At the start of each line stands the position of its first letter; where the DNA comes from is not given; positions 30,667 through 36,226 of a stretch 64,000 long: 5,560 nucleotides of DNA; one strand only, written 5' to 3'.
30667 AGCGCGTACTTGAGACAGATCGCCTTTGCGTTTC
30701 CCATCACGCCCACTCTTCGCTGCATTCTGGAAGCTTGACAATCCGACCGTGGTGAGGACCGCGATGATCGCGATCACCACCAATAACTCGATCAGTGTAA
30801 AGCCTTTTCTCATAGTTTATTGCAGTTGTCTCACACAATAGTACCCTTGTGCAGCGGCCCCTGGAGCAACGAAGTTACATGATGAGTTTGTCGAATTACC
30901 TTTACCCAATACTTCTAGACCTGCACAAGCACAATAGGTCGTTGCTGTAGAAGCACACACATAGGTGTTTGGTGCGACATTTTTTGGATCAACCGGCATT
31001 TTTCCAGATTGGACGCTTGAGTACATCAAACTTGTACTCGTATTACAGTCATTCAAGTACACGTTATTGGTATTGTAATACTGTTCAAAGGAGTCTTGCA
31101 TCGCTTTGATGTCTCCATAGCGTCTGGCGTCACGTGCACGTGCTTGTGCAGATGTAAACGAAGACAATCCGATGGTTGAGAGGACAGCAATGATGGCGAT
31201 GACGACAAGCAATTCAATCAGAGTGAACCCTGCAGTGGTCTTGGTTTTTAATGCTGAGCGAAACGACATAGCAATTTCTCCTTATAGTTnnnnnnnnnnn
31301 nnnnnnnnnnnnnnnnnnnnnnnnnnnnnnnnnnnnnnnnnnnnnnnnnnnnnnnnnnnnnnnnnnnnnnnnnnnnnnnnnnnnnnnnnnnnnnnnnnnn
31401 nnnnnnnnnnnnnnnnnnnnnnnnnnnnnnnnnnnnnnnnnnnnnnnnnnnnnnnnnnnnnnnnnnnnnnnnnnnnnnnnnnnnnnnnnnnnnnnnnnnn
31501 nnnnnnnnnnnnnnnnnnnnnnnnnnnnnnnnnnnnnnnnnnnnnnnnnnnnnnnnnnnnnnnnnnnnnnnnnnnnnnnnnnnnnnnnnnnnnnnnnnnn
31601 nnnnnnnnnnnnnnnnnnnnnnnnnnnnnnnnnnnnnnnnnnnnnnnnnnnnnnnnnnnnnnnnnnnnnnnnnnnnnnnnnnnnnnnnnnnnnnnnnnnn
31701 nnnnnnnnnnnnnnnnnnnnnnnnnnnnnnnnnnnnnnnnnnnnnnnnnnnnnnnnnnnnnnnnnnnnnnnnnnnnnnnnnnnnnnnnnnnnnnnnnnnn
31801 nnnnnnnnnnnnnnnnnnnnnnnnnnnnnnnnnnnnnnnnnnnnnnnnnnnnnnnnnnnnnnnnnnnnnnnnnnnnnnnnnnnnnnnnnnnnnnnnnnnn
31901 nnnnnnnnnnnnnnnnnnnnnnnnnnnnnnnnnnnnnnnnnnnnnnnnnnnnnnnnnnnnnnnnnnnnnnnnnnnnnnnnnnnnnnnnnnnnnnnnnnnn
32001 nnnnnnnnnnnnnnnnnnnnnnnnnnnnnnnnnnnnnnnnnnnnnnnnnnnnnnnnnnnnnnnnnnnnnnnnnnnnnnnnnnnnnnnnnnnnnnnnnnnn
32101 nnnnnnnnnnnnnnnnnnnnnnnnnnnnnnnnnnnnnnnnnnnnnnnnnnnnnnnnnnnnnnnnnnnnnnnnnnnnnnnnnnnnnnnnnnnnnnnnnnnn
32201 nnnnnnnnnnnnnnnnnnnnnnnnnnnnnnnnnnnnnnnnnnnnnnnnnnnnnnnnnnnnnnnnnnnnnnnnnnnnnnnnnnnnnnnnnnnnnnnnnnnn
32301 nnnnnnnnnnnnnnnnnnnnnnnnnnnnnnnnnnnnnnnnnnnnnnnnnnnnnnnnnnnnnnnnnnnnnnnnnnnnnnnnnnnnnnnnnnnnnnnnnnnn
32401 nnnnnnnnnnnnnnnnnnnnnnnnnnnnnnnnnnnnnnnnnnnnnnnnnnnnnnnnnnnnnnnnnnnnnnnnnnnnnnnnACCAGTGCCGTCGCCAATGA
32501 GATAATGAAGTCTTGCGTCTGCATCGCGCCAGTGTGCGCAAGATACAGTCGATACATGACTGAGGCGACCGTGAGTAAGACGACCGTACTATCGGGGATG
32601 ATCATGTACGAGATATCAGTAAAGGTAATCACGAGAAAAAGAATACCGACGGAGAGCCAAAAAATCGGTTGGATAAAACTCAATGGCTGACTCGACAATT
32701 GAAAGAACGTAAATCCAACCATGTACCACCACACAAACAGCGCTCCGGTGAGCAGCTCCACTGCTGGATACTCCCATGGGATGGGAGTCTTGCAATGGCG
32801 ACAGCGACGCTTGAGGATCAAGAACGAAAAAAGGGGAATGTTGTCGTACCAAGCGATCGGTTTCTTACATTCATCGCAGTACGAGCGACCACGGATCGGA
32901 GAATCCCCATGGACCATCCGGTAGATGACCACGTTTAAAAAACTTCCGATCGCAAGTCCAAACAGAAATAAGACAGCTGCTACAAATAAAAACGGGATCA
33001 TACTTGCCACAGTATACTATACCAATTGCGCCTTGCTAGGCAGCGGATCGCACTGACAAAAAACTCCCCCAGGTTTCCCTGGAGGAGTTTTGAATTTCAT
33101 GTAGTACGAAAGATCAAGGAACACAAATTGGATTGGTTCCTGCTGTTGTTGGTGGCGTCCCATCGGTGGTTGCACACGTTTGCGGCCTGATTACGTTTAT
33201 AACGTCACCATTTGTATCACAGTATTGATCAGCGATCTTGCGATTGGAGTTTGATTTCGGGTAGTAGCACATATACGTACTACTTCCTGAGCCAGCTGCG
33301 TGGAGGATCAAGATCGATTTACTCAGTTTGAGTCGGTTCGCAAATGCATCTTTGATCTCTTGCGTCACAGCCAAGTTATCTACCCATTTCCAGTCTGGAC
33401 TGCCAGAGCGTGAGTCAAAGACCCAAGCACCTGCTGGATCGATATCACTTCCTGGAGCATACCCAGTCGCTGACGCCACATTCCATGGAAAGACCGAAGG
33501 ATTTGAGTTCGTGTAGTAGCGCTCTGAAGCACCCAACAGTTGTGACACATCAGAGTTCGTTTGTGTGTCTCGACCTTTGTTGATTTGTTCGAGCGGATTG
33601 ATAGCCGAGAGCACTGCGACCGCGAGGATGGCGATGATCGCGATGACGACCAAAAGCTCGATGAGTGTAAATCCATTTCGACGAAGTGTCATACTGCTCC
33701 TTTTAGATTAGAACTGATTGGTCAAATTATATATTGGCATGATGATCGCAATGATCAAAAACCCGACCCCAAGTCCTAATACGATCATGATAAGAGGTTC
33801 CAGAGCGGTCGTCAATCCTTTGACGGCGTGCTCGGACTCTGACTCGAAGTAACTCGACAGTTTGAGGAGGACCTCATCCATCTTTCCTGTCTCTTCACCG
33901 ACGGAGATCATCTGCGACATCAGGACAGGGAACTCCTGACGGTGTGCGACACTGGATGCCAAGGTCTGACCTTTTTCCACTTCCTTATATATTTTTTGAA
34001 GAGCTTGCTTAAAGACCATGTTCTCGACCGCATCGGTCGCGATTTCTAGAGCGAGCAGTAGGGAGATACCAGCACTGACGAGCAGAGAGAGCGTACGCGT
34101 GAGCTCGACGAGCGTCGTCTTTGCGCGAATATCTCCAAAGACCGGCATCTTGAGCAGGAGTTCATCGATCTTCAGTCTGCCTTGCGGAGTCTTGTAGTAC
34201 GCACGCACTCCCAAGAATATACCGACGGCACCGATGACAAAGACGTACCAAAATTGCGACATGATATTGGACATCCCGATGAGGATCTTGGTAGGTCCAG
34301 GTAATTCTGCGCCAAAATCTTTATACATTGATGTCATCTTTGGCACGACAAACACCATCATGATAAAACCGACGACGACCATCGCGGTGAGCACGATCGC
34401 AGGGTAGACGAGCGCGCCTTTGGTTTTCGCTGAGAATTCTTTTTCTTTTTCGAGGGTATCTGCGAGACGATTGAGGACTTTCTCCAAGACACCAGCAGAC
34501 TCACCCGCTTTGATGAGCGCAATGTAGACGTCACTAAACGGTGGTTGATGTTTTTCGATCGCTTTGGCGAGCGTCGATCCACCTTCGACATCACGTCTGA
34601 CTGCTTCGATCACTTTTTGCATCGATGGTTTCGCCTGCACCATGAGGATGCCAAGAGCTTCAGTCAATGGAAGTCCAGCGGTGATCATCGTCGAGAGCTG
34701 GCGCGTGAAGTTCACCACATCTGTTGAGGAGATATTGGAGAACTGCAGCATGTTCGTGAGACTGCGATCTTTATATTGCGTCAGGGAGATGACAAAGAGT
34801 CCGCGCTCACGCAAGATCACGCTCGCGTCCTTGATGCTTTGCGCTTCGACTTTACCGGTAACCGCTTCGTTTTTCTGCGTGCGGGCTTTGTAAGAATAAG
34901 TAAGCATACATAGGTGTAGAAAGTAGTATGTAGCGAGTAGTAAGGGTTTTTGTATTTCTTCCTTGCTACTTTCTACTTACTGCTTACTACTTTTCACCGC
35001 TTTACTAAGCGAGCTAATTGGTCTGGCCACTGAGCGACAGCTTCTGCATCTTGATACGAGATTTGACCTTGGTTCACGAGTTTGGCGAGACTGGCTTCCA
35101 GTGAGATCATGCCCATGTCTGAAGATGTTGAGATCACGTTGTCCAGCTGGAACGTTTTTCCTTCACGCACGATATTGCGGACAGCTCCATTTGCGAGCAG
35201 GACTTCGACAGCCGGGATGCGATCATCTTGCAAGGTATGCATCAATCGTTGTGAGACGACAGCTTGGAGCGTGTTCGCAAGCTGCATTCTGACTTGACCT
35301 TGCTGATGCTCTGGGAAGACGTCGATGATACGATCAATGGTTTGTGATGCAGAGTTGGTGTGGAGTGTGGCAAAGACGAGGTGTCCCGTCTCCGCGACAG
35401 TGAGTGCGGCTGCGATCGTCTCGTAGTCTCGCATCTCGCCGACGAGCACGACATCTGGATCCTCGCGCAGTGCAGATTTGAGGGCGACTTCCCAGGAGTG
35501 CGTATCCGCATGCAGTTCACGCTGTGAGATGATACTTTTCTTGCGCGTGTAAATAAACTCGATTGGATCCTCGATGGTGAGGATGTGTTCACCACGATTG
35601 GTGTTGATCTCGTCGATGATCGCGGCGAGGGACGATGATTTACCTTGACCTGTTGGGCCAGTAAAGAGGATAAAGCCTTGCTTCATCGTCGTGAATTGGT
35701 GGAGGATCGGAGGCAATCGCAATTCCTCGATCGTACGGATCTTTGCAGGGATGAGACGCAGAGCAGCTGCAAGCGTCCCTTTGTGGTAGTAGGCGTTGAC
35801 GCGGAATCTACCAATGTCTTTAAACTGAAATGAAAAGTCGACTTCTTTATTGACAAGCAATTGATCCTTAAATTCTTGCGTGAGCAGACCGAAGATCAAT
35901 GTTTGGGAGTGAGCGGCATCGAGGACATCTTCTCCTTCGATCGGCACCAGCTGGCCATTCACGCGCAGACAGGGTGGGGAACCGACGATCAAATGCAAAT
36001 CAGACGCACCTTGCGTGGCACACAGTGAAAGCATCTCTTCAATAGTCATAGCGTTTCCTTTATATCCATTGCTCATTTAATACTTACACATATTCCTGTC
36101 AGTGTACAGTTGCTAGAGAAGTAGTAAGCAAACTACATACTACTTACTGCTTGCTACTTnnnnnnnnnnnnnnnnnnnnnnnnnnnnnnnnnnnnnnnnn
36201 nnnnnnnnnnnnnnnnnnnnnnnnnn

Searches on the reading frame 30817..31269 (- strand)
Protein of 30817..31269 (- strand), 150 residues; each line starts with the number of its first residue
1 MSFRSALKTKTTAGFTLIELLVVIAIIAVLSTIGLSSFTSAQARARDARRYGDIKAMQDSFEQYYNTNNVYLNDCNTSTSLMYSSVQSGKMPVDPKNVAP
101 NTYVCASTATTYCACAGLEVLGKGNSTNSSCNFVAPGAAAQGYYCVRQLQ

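Call 65: search_protein_families(library=pfam, proteins=[window:30817-31269:-], max_evalue=0.0001)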
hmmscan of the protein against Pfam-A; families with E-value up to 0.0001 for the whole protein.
window:30817-31269:- (150 aa): 1 family
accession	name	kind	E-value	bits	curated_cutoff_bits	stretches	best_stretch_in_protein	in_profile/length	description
PF07963.17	N_methyl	-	2.8e-07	30.3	21.2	1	12-33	4-25/27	Prokaryotic N-terminal methylation motif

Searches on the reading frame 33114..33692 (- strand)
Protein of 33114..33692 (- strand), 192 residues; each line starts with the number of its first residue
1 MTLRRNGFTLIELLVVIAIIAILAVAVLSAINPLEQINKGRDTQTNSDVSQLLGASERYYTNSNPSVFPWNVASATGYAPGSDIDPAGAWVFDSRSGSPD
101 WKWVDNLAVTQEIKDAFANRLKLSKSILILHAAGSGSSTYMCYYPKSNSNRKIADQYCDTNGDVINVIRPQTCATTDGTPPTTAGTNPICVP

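Call 65: search_protein_families(library=pfam, proteins=[window:33114-33692:-], max_evalue=0.0001)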
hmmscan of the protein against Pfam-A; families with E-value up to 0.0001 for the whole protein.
window:33114-33692:- (192 aa): 1 family
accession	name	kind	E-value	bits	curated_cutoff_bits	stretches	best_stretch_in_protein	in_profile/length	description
PF07963.17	N_methyl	-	6.7e-09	35.4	21.2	1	4-28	3-27/27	Prokaryotic N-terminal methylation motif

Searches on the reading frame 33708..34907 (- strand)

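Call 14: search_protein_families(library=pfam, proteins=[window:33708-34907:-])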
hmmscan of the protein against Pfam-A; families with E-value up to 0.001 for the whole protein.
window:33708-34907:- (399 aa): 1 family
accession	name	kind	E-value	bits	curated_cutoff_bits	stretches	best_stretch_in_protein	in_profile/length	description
PF00482.28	T2SSF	-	4.7e-60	201.5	25.2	2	67-189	1-125/125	Type II secretion system (T2SS), protein F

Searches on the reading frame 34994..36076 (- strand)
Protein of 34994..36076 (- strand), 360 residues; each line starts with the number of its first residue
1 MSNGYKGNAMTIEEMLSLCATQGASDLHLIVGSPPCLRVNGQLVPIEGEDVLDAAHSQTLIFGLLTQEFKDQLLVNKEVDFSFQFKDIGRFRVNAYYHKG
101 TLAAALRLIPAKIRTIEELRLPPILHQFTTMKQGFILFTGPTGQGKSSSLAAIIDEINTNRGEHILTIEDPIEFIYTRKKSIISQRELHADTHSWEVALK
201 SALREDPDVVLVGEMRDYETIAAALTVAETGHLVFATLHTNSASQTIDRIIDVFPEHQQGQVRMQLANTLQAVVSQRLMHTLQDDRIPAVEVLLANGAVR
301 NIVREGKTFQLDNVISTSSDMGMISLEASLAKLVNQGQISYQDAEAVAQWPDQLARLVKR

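Call 14: search_protein_families(library=pfam, proteins=[window:34994-36076:-])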
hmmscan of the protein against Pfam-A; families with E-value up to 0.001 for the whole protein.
window:34994-36076:- (360 aa): 1 family
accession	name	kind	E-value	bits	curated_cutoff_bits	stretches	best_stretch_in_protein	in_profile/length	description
PF00437.27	T2SSE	-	1.4e-41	142.9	24.9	1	125-283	134-282/370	Type II/IV secretion system protein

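Call 55: find_homologous_proteins(query=window:34994-36076:-, max_evalue=1e-60)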
Query window:34994-36076:- (360 aa): 7999 proteins with E <= 1e-60 among 8000 candidates; the best 120 are listed.
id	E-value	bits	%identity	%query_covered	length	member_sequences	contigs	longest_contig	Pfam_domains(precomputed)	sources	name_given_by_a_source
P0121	3.1e-215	732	95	98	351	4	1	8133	PF00437.27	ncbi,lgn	-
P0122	1.1e-192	658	87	98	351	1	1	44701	PF00437.27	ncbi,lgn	ncbi:MAG: type IV pilus twitching motility protein PilT [Candidatus Woesebacteria bacterium]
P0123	8.9e-191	651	85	98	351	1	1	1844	PF00437.27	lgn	-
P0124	3.4e-189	646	85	98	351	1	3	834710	PF00437.27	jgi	jgi:twitching motility protein PilT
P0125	1.0e-188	645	84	98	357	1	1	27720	PF00437.27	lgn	-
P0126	2.3e-188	643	83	98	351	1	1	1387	PF00437.27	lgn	-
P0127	9.4e-188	641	83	98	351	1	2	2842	PF00437.27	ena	-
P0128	5.3e-185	632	82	98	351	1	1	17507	PF00437.27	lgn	-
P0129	2.9e-180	617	81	98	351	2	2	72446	PF00437.27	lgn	-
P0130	5.8e-175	599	80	98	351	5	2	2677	PF00437.27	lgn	-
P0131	6.5e-174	596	76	98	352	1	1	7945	PF00437.27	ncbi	-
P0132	7.6e-174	596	78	98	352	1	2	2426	PF00437.27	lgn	-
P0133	5.1e-173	593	77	97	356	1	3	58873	PF00437.27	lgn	-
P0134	3.9e-168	577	75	98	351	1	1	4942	PF00437.27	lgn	-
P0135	8.9e-168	576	73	97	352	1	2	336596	PF00437.27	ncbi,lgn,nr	ncbi:MAG TPA: type IV pilus twitching motility protein PilT [Patescibacteria group bacterium]|nr:typ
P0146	1.8e-160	552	77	90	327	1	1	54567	PF00437.27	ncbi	-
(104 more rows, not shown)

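Call 56: find_encoding_contigs(protein=P0121, flank=10000, max_places=3)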
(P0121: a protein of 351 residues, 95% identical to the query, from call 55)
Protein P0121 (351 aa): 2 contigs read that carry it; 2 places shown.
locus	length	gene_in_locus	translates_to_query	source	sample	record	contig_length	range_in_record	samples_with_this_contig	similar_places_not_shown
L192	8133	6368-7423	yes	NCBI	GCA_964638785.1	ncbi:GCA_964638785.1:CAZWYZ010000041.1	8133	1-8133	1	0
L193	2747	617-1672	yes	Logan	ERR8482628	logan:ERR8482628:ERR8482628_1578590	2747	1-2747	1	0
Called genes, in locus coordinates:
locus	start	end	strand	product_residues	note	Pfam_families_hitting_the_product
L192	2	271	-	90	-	?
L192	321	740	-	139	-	-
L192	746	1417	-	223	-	PF00719:Pyrophosphatase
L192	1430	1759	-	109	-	-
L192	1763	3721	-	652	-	PF02518:HATPase_c, PF00204:DNA_gyraseB, PF01751:Toprim, PF00986:DNA_gyraseB_C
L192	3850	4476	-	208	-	PF13177:DNA_pol3_delta2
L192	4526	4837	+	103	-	-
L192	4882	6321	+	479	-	-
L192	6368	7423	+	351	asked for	PF00437:T2SSE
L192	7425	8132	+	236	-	?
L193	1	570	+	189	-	?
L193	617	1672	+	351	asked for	PF00437:T2SSE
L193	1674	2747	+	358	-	?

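Call 57: find_encoding_contigs(protein=P0122, flank=6000, max_places=2)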
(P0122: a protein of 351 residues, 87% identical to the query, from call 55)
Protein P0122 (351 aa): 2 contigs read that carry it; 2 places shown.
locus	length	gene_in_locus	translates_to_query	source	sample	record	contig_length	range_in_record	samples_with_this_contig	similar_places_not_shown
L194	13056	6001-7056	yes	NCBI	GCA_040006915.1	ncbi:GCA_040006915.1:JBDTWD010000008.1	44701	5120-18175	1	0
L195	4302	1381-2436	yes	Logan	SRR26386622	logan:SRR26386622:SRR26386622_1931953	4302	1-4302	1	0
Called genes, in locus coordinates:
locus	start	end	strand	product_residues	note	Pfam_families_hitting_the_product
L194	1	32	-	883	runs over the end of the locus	PF00521:DNA_topoisoIV, PF03989:DNA_gyraseA_C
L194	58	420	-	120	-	-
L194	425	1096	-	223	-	PF00719:Pyrophosphatase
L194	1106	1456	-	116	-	-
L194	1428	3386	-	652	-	PF02518:HATPase_c, PF00204:DNA_gyraseB, PF01751:Toprim, PF00986:DNA_gyraseB_C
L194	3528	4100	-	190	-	PF13177:DNA_pol3_delta2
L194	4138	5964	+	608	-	PF05157:MshEN, PF00437:T2SSE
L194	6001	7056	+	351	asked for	PF00437:T2SSE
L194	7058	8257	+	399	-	PF28597:T2SSF_N, PF00482:T2SSF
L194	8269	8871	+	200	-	PF07963:N_methyl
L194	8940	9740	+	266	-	PF06750:A24_N_bact, PF01478:Peptidase_A24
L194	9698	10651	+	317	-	PF18911:PKD_4 (weak)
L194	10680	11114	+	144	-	PF07963:N_methyl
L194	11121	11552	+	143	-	PF07963:N_methyl, PF08334:T2SSG (weak)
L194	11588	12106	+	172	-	PF07963:N_methyl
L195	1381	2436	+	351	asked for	PF00437:T2SSE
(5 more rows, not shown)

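Call 58: find_encoding_contigs(protein=P0146, flank=6000, max_places=1)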
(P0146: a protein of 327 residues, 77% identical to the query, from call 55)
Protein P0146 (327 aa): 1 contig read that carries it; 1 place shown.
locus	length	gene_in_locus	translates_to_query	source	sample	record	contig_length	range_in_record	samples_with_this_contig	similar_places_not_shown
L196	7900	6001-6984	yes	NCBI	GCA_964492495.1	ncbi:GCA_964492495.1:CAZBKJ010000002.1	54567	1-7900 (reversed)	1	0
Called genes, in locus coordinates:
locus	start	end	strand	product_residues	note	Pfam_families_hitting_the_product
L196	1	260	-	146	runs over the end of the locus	-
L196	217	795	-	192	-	PF00719:Pyrophosphatase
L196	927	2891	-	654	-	PF02518:HATPase_c, PF00204:DNA_gyraseB, PF01751:Toprim, PF00986:DNA_gyraseB_C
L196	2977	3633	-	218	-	PF13177:DNA_pol3_delta2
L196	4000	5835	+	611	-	PF05157:MshEN, PF00437:T2SSE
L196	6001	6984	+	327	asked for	PF00437:T2SSE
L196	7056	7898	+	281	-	?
